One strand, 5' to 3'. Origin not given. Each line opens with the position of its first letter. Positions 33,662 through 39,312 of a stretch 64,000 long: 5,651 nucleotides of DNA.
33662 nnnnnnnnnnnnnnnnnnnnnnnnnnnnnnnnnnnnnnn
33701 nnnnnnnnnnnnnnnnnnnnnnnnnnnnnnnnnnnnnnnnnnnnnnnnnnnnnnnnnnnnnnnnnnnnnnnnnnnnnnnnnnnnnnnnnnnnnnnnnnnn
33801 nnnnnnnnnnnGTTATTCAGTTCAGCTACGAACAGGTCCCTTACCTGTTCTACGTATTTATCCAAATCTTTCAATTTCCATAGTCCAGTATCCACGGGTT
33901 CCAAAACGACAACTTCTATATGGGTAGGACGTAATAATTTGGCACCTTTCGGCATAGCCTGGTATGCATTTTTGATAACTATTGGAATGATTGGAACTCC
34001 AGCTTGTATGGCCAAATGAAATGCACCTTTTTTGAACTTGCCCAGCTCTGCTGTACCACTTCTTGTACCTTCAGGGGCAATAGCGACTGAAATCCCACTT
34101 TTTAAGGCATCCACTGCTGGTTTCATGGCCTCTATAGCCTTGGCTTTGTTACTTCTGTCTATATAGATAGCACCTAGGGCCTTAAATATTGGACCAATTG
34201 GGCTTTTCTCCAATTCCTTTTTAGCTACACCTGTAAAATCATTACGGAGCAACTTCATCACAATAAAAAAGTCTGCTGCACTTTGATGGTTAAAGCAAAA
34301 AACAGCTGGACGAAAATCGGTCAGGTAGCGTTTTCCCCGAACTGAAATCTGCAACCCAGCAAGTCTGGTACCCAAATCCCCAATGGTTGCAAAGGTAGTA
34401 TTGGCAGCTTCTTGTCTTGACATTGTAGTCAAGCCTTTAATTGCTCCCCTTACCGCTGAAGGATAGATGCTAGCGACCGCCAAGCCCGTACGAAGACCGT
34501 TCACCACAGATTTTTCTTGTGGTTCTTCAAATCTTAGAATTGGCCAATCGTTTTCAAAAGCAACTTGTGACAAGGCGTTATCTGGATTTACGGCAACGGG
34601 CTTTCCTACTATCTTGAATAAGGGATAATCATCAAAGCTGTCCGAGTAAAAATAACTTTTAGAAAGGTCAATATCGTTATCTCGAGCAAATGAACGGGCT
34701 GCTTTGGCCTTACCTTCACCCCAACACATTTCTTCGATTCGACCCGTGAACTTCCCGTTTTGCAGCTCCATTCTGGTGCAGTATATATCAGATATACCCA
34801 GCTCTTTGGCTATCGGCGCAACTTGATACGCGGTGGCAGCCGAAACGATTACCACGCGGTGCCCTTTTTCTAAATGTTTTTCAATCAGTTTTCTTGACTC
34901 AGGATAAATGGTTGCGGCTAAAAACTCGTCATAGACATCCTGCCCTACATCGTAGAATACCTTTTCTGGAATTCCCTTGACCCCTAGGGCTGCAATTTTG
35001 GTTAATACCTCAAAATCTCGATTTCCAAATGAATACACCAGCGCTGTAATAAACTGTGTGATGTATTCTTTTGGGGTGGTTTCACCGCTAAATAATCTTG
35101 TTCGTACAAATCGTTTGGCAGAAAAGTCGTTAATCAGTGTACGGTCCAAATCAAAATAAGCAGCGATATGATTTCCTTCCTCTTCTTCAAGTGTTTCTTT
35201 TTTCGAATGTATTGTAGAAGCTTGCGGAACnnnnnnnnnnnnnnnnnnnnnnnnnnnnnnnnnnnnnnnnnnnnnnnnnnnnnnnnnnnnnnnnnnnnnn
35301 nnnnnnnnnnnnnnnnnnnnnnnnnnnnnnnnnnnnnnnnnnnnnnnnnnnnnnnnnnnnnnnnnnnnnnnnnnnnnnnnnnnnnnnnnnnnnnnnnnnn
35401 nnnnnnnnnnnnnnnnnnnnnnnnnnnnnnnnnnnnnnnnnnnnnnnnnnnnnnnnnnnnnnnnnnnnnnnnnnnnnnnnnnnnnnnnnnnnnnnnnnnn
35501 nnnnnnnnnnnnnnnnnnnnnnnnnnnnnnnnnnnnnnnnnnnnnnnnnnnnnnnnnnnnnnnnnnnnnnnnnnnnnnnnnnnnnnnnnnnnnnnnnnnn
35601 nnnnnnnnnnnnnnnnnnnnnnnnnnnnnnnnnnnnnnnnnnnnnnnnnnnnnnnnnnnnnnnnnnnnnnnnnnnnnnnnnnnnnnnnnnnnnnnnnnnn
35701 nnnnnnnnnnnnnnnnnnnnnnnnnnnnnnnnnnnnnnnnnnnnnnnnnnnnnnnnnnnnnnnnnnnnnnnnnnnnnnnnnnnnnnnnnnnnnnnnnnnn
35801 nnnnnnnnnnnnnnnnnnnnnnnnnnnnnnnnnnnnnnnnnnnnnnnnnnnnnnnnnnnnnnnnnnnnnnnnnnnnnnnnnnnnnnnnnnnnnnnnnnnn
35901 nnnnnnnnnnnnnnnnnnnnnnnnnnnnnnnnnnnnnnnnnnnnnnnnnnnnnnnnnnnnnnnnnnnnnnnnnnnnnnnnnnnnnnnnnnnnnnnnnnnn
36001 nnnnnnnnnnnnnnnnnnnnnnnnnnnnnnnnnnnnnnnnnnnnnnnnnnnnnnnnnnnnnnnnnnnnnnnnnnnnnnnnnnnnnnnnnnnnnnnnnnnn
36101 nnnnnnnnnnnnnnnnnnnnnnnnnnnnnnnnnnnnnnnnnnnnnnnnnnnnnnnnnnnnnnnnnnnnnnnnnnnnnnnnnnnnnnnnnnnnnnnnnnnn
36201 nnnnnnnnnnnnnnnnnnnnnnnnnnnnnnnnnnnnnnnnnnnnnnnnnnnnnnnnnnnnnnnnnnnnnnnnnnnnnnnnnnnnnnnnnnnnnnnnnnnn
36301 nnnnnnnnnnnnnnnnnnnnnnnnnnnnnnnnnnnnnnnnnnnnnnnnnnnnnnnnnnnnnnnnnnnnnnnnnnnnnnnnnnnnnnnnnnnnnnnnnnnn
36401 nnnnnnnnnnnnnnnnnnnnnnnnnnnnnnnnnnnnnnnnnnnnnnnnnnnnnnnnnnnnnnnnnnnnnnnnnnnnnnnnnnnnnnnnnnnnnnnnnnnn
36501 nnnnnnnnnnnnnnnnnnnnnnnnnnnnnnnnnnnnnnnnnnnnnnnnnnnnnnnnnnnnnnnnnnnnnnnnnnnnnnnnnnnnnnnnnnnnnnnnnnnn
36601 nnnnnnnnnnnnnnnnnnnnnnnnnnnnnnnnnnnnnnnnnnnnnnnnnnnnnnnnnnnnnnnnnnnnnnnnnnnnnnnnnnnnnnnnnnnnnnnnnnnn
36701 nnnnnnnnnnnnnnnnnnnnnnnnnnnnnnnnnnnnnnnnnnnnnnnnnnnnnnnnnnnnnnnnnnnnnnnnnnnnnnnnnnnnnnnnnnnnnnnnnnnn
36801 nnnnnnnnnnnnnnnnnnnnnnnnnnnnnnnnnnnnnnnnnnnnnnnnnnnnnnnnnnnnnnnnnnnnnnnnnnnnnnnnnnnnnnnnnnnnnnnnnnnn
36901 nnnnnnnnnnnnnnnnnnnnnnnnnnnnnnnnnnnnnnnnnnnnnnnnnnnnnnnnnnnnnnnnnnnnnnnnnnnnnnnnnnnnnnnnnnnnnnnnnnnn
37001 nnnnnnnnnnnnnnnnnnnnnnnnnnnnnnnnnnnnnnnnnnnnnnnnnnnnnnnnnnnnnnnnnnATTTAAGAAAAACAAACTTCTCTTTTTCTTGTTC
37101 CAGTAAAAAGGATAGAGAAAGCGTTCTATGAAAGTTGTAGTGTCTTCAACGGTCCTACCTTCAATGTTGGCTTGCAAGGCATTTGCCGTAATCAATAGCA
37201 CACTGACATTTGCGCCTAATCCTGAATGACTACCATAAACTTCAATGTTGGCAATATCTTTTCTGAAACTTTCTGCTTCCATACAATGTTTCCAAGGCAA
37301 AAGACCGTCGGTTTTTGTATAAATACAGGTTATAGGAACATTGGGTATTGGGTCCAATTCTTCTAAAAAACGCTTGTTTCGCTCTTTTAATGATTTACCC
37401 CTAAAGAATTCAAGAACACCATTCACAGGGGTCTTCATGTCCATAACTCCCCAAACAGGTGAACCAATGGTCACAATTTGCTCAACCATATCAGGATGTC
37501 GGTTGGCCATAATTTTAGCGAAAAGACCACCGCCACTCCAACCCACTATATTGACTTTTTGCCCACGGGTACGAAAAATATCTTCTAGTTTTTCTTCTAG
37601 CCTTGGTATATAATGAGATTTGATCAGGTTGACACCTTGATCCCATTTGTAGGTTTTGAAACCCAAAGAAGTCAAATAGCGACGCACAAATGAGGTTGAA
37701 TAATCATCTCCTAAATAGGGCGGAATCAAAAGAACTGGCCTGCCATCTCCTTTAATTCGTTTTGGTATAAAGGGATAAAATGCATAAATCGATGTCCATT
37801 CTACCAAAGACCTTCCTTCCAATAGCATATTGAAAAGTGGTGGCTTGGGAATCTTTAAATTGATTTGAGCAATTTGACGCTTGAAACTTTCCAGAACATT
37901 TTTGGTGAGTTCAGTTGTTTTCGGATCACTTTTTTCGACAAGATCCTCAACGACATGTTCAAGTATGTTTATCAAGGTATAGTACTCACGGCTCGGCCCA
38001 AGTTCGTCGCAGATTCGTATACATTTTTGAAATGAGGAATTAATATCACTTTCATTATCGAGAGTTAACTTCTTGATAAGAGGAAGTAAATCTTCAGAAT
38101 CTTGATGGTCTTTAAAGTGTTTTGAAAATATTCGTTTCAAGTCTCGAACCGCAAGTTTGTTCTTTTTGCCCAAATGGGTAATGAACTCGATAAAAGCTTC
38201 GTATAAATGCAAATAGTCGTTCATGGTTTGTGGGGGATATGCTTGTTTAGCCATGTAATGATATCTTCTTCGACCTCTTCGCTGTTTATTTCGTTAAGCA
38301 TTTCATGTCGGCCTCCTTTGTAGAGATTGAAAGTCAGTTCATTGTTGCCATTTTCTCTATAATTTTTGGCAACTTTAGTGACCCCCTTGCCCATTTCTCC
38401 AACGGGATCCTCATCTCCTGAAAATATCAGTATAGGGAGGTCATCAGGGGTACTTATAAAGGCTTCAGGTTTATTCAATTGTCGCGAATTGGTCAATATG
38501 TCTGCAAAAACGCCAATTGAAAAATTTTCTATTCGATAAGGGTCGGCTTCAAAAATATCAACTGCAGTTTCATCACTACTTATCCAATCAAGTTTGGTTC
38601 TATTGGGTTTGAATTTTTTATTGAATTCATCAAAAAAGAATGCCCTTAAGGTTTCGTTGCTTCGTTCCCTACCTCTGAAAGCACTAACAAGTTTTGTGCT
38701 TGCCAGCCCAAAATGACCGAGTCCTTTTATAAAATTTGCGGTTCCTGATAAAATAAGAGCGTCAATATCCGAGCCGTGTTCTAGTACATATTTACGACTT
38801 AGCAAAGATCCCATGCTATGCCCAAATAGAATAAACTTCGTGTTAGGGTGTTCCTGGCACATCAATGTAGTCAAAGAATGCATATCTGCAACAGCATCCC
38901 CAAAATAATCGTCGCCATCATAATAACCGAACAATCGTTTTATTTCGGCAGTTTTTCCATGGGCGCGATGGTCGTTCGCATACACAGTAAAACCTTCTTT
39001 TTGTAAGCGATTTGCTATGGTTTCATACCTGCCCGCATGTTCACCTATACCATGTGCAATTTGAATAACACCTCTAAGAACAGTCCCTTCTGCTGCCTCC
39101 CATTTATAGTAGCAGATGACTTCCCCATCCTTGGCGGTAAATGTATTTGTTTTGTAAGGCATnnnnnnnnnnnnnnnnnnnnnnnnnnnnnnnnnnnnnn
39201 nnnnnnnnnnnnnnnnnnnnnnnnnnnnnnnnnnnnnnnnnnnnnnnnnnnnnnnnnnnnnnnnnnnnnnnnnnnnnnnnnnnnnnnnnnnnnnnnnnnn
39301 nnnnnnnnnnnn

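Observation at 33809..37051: Single 1080-aa polypeptide combining PlsB-type GPAT, HAD-IB phosphatase and PlsC-type LPAAT: G3P to DAG in one protein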

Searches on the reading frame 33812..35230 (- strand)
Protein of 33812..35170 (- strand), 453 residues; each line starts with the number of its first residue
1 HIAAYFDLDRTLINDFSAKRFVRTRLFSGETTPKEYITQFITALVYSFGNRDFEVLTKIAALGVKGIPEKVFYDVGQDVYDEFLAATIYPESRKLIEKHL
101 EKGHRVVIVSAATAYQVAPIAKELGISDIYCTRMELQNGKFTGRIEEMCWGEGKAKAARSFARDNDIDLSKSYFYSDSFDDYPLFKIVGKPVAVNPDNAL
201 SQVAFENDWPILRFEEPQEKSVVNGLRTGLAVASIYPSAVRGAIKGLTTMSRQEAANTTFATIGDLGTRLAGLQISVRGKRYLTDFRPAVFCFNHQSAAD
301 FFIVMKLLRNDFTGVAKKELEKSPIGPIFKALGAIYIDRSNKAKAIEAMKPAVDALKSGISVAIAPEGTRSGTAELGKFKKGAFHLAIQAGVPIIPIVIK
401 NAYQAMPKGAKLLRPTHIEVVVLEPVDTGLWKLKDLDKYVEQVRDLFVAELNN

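Call 24: search_protein_families(library=pfam, proteins=[window:33812-35170:-], max_evalue=10)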
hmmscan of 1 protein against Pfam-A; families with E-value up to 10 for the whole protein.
seq(453 aa): 6 families
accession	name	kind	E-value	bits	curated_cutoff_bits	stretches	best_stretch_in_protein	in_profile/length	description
PF12710.13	HAD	-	1.2e-34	120.8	27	1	5-186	2-189/189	haloacid dehalogenase-like hydrolase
PF01553.26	Acyltransferase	-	1.5e-30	106.2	23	1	275-400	2-132/132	Acyltransferase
PF00702.32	Hydrolase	-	3.6e-06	27.9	26.4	1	6-186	6-188/191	haloacid dehalogenase-like hydrolase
PF08282.18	Hydrolase_3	-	1.1e-05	25.7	20.9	2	88-141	16-65/255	haloacid dehalogenase-like hydrolase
PF04028.18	DUF374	-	0.006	16.6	26.8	1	328-370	24-66/69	Domain of unknown function (DUF374)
PF13419.12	HAD_2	-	0.097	13.2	23.8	1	6-129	3-121/178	Haloacid dehalogenase-like hydrolase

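Call 71: predict_structure(alignment_id=A3)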
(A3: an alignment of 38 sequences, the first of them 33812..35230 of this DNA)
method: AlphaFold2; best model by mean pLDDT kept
length: 473 residues; sequences in the alignment: 38
mean_pLDDT: 80.5   pTM: 0.51
mean pLDDT of the five models: 80.5, 80.0, 78.8, 75.6, 70.6
residues with pLDDT >= 90: 182; 70-90: 187; 50-70: 74; < 50: 30
segments of 3 or more residues with pLDDT < 50: 1-14, 239-247, 427-433
pLDDT, mean of each block of 10 residues (from residue 1): 38 61 93 76 69 70 60 79 89 89 87 94 94 91 94 93 91 92 94 93 91 87 88 69 43 66 66 78 79 84 93 82 89 83 65 78 79 90 77 73 89 93 55 66 93 92 91 84
secondary structure, 60 per line:
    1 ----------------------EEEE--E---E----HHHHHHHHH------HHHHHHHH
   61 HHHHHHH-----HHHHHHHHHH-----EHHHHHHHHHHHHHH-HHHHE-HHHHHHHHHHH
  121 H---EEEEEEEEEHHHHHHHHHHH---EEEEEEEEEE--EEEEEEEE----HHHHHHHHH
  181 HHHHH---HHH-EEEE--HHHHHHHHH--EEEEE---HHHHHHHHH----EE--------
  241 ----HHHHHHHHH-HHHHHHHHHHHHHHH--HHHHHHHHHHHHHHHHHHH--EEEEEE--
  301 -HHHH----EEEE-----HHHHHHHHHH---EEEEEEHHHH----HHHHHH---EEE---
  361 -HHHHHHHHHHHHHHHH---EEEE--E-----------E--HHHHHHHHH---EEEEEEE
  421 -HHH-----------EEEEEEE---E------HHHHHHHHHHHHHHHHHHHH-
elements in order: E23-26 H38-46 H53-67 H73-82 H89-102 H104-107 H110-121 E125-133 H134-144 E148-157 E160-167 H172-185 E193-196 H199-207 E210-214 H218-226 H245-253 H255-269 H272-290 E293-298 H302-305 E310-313 H319-328 E332-337 H338-341 H346-351 E355-357 H362-377 E381-384 H402-410 E414-420 E436-442 H453-472

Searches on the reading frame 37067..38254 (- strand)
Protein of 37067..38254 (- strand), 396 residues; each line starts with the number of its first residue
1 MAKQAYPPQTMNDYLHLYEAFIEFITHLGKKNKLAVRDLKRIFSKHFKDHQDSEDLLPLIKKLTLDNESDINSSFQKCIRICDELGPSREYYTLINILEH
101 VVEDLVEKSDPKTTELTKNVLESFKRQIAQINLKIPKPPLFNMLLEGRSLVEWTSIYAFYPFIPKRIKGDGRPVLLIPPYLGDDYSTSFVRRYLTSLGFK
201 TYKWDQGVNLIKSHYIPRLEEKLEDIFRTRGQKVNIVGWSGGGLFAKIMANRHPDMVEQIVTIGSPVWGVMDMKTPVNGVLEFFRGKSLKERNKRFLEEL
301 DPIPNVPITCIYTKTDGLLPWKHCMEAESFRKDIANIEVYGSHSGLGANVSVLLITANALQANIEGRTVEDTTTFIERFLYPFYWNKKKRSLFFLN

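Call 9: search_protein_families(library=pfam, proteins=[window:37067-38254:-], max_evalue=0.001)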
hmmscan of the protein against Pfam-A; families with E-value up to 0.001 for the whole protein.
window:37067-38254:- (396 aa): 3 families
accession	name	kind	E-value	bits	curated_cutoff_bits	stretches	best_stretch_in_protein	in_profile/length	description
PF02089.21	Palm_thioest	-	5.9e-05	23.3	26.8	1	218-275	53-118/254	Palmitoyl protein thioesterase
PF00561.26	Abhydrolase_1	-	0.00018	21.7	25.8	1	231-271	68-103/245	alpha/beta hydrolase fold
PF07819.20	PGAP1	-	0.00026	21.3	24.3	1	227-267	86-129/233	PGAP1-like alpha/beta domain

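Call 10: search_protein_families(library=ncbifam, proteins=[window:37067-38254:-], max_evalue=0.00001)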
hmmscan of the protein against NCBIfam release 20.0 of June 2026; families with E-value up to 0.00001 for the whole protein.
window:37067-38254:- (396 aa): 1 family
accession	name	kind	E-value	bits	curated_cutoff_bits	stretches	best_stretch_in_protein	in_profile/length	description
TIGR01738.1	bioH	equivalog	2.6e-07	30.5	206.95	1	220-265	53-98/245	pimeloyl-ACP methyl ester esterase BioH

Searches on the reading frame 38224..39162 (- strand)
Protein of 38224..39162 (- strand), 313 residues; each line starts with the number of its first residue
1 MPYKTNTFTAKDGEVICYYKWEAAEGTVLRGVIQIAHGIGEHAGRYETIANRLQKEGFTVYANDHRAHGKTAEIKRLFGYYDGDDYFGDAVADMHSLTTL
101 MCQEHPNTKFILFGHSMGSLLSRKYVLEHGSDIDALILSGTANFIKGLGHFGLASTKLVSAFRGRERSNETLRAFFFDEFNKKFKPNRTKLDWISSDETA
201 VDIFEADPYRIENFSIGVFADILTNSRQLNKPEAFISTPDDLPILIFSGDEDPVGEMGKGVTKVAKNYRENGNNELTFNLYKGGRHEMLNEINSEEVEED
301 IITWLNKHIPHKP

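Call 9: search_protein_families(library=pfam, proteins=[window:38224-39162:-], max_evalue=0.001)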
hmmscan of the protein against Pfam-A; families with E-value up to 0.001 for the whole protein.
window:38224-39162:- (313 aa): 3 families
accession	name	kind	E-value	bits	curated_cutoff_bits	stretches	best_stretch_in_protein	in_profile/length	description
PF12146.15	Hydrolase_4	-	1.6e-47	162.2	27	1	30-292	4-238/239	Serine aminopeptidase, S33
PF00561.26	Abhydrolase_1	-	2.4e-18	67.1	25.8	1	35-255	5-213/245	alpha/beta hydrolase fold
PF12697.13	Abhydrolase_6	-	8.5e-06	27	26.3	1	36-208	4-148/217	Alpha/beta hydrolase family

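Call 10: search_protein_families(library=ncbifam, proteins=[window:38224-39162:-], max_evalue=0.00001)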
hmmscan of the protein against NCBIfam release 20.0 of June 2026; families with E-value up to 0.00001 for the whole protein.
window:38224-39162:- (313 aa): 2 families
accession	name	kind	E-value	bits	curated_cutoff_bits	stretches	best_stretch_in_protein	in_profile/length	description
NF008019.0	PRK10749.1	equivalog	1.2e-07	31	362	1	7-139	34-162/335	lysophospholipase L2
NF051487.1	bifunc_PcaCD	exception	1.1e-06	28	430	1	22-142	164-272/413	bifunctional 4-carboxymuconolactone decarboxylase/3-oxoadipate enol-lactonase PcaCD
